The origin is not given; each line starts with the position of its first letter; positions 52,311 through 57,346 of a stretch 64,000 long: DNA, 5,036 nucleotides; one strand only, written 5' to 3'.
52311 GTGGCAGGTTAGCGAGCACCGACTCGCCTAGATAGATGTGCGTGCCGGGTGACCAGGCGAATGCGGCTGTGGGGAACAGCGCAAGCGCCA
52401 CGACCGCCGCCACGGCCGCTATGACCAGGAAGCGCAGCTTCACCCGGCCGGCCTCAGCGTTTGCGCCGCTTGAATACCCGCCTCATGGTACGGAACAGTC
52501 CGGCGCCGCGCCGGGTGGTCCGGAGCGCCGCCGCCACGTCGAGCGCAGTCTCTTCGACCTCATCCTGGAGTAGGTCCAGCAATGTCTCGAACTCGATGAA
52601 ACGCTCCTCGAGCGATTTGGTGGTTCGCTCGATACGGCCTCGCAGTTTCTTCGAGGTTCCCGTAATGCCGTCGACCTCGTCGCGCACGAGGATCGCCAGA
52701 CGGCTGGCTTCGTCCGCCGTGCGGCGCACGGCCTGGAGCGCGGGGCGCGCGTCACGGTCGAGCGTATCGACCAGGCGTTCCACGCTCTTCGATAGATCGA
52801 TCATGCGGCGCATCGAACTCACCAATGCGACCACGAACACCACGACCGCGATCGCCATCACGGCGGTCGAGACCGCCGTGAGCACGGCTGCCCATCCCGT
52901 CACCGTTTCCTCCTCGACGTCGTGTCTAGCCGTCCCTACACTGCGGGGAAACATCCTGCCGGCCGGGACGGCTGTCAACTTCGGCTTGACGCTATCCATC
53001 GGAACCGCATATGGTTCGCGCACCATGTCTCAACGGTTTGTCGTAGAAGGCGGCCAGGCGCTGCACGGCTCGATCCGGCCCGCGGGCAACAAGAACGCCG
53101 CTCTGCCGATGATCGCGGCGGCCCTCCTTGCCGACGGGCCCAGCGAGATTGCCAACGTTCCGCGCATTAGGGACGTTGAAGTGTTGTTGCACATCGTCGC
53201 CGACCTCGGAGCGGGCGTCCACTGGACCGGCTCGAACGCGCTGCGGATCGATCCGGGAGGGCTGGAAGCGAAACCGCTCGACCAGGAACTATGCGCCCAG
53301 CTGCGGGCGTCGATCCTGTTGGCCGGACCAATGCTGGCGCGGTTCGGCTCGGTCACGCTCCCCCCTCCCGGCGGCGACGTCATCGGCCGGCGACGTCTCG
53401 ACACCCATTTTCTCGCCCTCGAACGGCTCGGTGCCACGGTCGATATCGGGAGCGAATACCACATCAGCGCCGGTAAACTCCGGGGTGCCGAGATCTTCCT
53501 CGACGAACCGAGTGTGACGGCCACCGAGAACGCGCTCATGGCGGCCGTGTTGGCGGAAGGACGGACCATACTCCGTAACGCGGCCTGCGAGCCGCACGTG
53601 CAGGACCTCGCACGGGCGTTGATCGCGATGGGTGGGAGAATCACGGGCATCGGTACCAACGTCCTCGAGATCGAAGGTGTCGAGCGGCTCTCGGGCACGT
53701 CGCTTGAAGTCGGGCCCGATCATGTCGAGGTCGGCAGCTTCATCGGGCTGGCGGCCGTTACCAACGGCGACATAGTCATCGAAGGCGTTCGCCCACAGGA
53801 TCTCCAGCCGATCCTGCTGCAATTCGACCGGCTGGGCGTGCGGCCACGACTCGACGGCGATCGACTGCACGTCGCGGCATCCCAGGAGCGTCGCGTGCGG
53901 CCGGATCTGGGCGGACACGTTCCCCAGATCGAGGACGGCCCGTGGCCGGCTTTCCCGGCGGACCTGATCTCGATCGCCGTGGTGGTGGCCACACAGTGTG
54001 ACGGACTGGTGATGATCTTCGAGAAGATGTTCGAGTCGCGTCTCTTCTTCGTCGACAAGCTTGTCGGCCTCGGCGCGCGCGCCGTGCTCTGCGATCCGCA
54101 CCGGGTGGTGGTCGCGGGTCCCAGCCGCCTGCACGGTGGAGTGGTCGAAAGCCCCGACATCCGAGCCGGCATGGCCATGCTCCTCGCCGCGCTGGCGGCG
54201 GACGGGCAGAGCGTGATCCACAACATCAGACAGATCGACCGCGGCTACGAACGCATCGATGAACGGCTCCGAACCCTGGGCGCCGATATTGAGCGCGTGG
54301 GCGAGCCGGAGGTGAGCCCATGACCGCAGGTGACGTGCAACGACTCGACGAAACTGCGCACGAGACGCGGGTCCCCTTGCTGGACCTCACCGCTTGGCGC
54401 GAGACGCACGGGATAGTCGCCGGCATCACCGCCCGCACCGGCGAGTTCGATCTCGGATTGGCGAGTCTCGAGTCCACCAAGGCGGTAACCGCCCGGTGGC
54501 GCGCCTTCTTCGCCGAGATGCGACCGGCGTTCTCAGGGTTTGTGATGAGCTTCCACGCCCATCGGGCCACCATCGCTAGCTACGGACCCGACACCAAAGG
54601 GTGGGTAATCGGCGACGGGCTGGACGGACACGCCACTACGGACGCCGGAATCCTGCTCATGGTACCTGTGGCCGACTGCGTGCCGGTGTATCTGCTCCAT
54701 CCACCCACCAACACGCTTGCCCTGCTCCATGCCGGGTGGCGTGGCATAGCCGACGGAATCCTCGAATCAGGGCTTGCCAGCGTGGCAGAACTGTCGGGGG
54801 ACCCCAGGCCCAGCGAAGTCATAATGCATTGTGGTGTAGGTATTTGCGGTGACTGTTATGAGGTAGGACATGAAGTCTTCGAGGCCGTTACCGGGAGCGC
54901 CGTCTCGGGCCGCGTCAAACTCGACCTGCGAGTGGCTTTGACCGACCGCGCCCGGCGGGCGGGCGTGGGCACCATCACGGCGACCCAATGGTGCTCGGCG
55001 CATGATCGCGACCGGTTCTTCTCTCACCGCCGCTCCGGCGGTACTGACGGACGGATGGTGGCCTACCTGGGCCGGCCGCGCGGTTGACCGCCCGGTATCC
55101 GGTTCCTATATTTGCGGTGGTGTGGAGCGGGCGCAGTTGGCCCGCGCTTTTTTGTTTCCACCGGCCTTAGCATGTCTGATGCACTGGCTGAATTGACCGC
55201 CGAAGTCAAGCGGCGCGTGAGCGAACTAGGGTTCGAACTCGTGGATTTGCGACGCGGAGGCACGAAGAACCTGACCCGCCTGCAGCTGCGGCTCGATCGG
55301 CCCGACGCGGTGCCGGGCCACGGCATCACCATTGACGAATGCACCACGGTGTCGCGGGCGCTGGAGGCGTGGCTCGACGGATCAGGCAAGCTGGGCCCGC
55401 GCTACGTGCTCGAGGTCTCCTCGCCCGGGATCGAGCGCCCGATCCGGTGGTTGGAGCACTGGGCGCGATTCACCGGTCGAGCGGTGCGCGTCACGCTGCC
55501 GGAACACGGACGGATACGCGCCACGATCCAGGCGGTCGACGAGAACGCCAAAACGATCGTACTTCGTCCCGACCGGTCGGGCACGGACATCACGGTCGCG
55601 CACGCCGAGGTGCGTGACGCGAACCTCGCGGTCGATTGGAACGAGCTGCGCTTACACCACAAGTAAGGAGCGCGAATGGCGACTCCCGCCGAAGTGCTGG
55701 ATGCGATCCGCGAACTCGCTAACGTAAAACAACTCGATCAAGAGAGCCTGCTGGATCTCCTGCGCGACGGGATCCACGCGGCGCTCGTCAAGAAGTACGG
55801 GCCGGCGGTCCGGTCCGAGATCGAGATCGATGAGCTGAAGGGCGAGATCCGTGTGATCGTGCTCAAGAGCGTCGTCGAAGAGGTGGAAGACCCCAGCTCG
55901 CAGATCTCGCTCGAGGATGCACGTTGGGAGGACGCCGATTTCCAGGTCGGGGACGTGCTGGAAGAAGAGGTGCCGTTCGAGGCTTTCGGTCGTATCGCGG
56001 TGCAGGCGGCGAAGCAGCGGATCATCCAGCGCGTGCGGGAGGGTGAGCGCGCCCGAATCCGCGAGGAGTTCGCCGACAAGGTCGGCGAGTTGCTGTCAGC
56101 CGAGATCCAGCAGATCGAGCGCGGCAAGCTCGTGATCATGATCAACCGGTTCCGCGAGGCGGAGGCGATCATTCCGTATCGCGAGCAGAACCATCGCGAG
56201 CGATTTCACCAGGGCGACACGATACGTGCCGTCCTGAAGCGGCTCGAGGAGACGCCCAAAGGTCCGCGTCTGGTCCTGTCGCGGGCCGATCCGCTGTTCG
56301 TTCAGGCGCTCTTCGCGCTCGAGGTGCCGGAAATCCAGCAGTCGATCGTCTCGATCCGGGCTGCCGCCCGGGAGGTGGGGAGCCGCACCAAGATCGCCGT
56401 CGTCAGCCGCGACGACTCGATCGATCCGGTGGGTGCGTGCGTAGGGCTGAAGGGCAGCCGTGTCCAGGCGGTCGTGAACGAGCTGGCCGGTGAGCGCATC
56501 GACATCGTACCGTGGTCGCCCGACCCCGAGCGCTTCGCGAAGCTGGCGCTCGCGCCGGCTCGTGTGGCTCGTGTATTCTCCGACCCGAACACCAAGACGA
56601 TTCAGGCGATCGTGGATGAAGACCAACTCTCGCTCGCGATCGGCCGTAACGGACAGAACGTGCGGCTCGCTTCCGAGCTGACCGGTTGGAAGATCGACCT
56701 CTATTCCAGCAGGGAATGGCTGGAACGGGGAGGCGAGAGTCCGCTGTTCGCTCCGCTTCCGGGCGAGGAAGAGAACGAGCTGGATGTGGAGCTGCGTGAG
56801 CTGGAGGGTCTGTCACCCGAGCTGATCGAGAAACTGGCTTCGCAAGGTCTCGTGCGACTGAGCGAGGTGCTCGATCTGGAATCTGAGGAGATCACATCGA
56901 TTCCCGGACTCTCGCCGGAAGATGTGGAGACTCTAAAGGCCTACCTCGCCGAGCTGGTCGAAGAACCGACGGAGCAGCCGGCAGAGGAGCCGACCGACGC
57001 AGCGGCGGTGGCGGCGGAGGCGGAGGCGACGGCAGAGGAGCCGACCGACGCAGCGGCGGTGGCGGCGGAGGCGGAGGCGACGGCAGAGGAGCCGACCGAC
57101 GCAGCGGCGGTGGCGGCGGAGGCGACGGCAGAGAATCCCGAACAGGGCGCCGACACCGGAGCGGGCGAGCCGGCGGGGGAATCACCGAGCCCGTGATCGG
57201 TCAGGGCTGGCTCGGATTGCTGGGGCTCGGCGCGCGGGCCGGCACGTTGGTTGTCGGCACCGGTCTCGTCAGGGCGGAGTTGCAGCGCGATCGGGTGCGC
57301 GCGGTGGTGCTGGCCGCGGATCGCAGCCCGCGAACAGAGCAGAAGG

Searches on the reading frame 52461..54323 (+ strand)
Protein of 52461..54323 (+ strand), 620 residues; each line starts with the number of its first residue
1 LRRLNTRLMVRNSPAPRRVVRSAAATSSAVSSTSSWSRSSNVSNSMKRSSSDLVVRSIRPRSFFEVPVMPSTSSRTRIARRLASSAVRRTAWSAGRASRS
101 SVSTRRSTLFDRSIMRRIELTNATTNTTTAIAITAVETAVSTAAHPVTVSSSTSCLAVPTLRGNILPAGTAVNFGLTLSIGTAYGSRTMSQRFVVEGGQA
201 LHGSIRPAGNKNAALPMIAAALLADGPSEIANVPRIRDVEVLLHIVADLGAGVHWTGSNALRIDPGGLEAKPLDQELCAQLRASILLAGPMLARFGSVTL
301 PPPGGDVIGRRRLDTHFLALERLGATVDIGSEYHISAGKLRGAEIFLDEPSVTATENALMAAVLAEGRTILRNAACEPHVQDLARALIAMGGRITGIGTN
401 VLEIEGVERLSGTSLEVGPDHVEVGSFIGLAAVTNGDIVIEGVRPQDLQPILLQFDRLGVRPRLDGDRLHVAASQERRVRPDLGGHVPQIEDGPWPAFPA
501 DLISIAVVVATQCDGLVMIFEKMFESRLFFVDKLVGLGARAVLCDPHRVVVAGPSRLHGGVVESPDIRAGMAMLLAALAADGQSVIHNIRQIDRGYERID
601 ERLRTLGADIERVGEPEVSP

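Call 24: search_protein_families(library=pfam, proteins=[window:52461-54323:+], max_evalue=0.0001)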
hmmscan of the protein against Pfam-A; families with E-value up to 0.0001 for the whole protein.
window:52461-54323:+ (620 aa): 1 family
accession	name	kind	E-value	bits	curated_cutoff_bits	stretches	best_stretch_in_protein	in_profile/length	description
PF00275.25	EPSP_synthase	-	2e-67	228.2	22.8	1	195-603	1-417/417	EPSP synthase (3-phosphoshikimate 1-carboxyvinyltransferase)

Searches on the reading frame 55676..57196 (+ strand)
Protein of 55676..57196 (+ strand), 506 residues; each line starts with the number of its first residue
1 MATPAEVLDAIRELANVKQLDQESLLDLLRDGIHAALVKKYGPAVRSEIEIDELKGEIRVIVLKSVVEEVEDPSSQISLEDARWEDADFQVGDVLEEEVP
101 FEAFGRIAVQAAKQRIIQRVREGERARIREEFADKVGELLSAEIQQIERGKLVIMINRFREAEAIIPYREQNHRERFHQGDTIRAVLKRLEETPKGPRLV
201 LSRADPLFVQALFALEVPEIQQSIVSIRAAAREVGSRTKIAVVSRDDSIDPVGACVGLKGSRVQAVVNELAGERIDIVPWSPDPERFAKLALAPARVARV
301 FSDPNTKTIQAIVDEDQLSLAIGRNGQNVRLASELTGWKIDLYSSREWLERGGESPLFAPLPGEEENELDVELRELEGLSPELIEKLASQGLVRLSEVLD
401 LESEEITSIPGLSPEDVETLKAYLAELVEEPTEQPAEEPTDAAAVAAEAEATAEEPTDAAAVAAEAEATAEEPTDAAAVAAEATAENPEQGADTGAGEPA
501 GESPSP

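Call 24: search_protein_families(library=pfam, proteins=[window:55676-57196:+], max_evalue=0.0001)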
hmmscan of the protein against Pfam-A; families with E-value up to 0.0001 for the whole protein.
window:55676-57196:+ (506 aa): 4 families
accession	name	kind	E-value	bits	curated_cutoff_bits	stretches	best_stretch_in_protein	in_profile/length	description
PF08529.16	NusA_N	-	1e-33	116.5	23.8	1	6-125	1-118/119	NusA N-terminal domain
PF13184.12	KH_5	-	1.2e-29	102.6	27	1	235-300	2-67/69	NusA-like KH domain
PF23095.1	KH_NusA_C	-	9.1e-06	26.1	34.2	1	315-342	7-34/59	Transcription termination/antitermination protein NusA, KH domain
PF14520.12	HHH_5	-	4.4e-05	24.3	27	0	372-423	3-54/57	Helix-hairpin-helix domain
